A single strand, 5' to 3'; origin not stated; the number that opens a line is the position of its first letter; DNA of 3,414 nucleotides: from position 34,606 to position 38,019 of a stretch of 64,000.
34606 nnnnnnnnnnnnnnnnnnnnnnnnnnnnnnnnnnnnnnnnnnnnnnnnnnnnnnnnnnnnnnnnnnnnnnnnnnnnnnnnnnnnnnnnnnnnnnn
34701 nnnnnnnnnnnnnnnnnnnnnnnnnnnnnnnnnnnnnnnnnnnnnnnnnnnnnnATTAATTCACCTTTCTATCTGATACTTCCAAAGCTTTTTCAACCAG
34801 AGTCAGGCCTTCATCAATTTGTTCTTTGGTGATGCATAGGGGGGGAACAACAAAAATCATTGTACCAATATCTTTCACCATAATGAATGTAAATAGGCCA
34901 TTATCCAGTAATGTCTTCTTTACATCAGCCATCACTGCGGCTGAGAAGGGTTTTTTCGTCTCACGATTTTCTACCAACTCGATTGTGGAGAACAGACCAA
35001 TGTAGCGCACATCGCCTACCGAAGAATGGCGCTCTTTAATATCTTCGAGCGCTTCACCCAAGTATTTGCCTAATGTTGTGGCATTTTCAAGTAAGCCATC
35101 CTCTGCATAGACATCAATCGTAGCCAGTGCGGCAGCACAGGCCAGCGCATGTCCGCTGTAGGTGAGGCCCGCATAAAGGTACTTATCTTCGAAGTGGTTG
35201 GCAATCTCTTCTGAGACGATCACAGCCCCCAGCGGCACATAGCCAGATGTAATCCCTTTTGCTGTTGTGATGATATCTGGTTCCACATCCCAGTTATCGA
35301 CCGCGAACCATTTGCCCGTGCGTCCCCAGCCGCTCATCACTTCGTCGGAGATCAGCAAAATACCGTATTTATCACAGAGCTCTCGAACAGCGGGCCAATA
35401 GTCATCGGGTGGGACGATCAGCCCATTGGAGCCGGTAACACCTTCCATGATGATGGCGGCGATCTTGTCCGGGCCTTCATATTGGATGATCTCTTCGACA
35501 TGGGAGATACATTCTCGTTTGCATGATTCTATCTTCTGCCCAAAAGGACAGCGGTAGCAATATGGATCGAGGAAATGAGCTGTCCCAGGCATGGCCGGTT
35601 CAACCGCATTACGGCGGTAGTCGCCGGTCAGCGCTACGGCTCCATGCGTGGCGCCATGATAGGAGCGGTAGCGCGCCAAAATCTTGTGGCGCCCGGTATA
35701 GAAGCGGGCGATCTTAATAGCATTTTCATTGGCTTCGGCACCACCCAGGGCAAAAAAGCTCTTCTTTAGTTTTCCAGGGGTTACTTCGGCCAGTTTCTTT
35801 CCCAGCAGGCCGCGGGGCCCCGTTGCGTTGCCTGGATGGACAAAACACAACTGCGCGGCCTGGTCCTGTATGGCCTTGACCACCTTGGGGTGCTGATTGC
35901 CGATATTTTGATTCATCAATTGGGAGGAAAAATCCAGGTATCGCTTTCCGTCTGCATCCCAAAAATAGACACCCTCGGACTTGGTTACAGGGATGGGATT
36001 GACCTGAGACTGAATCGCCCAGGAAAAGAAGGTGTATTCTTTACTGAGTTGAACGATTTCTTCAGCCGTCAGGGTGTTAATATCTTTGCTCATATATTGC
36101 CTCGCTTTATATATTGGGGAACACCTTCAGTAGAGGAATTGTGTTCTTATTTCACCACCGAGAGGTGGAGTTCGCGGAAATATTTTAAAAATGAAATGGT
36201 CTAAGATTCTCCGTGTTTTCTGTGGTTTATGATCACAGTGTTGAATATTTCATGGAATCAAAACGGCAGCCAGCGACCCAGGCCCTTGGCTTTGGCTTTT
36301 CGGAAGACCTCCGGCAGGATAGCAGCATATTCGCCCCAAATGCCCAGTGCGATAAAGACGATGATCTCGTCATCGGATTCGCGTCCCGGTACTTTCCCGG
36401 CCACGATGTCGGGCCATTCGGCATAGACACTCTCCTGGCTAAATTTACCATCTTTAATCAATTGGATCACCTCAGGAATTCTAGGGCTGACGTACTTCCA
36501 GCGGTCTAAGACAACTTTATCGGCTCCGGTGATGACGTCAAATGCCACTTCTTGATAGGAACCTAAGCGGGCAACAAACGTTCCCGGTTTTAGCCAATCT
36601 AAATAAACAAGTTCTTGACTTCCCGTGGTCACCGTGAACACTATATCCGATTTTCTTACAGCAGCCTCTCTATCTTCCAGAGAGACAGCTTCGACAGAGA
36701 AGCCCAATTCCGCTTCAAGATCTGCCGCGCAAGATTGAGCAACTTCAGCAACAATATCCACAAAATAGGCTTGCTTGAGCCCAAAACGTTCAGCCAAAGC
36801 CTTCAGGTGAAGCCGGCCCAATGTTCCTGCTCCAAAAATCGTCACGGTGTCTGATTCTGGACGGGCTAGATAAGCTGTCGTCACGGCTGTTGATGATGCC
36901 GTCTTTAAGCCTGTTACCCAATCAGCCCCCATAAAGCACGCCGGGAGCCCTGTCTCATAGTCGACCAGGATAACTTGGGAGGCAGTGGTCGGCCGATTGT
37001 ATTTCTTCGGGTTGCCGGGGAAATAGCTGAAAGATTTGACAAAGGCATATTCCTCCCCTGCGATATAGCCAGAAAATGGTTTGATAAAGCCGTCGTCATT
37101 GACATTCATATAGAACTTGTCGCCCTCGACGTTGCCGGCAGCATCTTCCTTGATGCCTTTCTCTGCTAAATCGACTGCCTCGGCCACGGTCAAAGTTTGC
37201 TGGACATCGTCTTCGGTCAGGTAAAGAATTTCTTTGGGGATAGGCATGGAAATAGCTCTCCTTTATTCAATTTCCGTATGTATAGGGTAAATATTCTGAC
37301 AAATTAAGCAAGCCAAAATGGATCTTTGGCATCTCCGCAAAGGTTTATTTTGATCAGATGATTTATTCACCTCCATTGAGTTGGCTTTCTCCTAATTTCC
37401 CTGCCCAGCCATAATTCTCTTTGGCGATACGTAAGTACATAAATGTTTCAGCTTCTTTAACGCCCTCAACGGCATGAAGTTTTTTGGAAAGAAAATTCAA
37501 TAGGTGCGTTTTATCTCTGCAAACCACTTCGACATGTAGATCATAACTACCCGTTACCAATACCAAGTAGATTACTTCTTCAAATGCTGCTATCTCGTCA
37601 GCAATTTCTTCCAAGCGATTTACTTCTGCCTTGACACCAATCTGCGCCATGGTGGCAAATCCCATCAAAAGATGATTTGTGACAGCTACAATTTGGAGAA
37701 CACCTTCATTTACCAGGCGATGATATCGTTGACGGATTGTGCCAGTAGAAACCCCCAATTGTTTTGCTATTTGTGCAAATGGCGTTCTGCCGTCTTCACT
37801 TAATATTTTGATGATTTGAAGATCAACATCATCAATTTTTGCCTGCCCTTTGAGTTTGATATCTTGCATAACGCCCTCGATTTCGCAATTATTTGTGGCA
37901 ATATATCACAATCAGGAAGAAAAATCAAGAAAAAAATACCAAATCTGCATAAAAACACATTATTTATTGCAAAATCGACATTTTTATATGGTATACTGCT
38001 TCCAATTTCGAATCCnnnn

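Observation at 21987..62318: Eight non-pyrrolysine MttB-superfamily paralogs in 40 kb served by a single corrinoid protein, with no methylcorrinoid:THF methyltransferase or reductive activase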

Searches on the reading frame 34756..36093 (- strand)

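Call 3: search_protein_families(library=pfam, proteins=[window:34756-36093:-])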
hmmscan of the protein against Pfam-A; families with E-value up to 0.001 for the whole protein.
window:34756-36093:- (445 aa): 1 family
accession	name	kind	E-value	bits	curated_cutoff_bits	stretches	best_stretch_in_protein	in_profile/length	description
PF00202.27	Aminotran_3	-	6.9e-102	341.6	30.5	1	31-437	8-403/403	Aminotransferase class-III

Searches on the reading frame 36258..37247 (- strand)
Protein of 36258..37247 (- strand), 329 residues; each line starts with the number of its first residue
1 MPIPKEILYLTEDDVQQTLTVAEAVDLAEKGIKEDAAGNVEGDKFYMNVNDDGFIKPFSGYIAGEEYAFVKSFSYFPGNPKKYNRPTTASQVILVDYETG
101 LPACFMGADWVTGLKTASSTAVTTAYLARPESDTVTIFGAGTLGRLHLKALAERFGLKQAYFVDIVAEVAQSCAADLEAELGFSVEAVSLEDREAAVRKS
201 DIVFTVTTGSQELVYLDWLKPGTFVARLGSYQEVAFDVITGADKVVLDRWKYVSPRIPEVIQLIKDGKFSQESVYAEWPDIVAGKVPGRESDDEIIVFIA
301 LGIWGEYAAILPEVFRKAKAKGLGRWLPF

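Call 4: search_protein_families(library=pfam, proteins=[window:36258-37247:-])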
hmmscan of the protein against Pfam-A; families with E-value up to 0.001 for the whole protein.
window:36258-37247:- (329 aa): 2 families
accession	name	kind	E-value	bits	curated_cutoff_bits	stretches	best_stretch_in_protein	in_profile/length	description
PF02423.21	OCD_Mu_crystall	-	4.6e-39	134.7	24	1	10-320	6-312/314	Ornithine cyclodeaminase/mu-crystallin family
PF01488.26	Shikimate_DH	-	2.5e-05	24.8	24.3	1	131-216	11-92/138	Shikimate / quinate 5-dehydrogenase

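Call 46: search_protein_families(library=ncbifam, proteins=[window:36258-37247:-], max_evalue=1e-10)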
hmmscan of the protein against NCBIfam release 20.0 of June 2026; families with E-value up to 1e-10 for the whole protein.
window:36258-37247:- (329 aa): 12 families
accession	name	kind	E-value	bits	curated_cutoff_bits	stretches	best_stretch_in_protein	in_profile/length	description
NF006379.0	PRK08618.1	equivalog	4.3e-42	144.6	417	1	8-324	2-321/326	ornithine cyclodeaminase family protein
TIGR02371.1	ala_DH_arch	equivalog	1.5e-39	136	409.15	1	6-325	1-320/325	alanine dehydrogenase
NF004793.0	PRK06141.1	equivalog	8e-37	126.9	322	1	65-303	59-296/314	bifunctional Delta(1)-pyrroline-2-carboxylate/Delta(1)-piperideine-2-carboxylate reductase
TIGR02992.1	ectoine_eutC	equivalog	2.8e-34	118.7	471.65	1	9-324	3-322/326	ectoine utilization protein EutC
NF006141.0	PRK08291.1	equivalog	1.4e-33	116.3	408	1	6-323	3-324/330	cyclodeaminase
TIGR03944.1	dehyd_SbnB_fam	equivalog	3.1e-31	108.6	326.9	1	8-326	2-323/327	2,3-diaminopropionate biosynthesis protein SbnB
NF045643.1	ImmsucRedBhcD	equivalog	1.3e-27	97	500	1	67-324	63-316/321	iminosuccinate reductase BhcD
NF004848.0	PRK06199.1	subfamily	8.3e-24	84.3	362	1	84-326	107-369/379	tyramine oxidase subunit B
NF005296.0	PRK06823.1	equivalog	1.7e-21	76.5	438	1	46-298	44-293/315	ornithine cyclodeaminase family protein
NF005762.1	PRK07589.1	equivalog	4.6e-21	75.1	350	1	67-325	65-316/334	ornithine cyclodeaminase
NF005603.0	PRK07340.1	equivalog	7.6e-20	71.3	266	1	12-235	9-225/307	delta(1)-pyrroline-2-carboxylate reductase family protein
NF045512.1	PyrPipCarbRedLhpI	equivalog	7.7e-14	51.5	400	1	16-235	9-220/298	bifunctional Delta(1)-pyrroline-2-carboxylate/Delta(1)-piperideine-2-carboxylate reductase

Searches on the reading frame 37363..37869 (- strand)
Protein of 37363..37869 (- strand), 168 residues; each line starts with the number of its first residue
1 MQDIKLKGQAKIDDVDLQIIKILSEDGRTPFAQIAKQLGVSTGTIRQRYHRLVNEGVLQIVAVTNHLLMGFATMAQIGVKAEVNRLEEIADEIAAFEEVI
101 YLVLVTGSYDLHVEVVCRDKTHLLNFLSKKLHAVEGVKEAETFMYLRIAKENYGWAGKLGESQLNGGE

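Call 4: search_protein_families(library=pfam, proteins=[window:37363-37869:-])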
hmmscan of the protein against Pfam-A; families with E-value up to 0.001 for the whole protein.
window:37363-37869:- (168 aa): 13 families
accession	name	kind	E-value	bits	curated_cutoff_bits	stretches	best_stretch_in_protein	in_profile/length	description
PF01037.27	AsnC_trans_reg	-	1.8e-16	60.2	25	1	77-147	1-72/73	Lrp/AsnC ligand binding domain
PF13404.12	HTH_AsnC-type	-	4.6e-15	55.6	27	1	12-52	1-41/42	AsnC-type helix-turn-helix domain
PF13412.12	HTH_24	-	3.4e-12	46.2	21.9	1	13-58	2-47/48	Winged helix-turn-helix DNA-binding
PF22482.2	AsnC_trans_reg_3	-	3.5e-09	37.1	24.4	1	85-156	23-93/95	PF0864 C-terminal dimeric alpha+beta barrel domain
PF08279.18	HTH_11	-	8.9e-06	25.9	25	1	17-65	3-51/55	HTH domain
PF04545.22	Sigma70_r4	-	4.8e-05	23.2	24.1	1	30-51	22-43/50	Sigma-70, region 4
PF08281.18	Sigma70_r4_2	-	7.7e-05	22.7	25.7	1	29-51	27-49/54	Sigma-70, region 4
PF09339.16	HTH_IclR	-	0.00015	21.9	22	1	17-59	6-49/52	IclR helix-turn-helix domain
PF13542.12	HTH_Tnp_ISL3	-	0.00027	20.8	27.4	1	29-53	27-51/51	Helix-turn-helix domain of transposase family ISL3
PF13384.12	HTH_23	-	0.00028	21.1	24.6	1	18-57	9-46/50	Homeodomain-like domain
PF22451.2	NirdL-like_HTH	-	0.00058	19.8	27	0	29-58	17-46/47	Siroheme decarboxylase NirDL-like HTH domain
PF00392.27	GntR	-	0.00063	19.8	27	0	33-60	29-56/64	Bacterial regulatory proteins, gntR family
PF22980.2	Myb_DNA-bind_8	-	0.00079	19.1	27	0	19-52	11-44/50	Myb-like DNA-binding domain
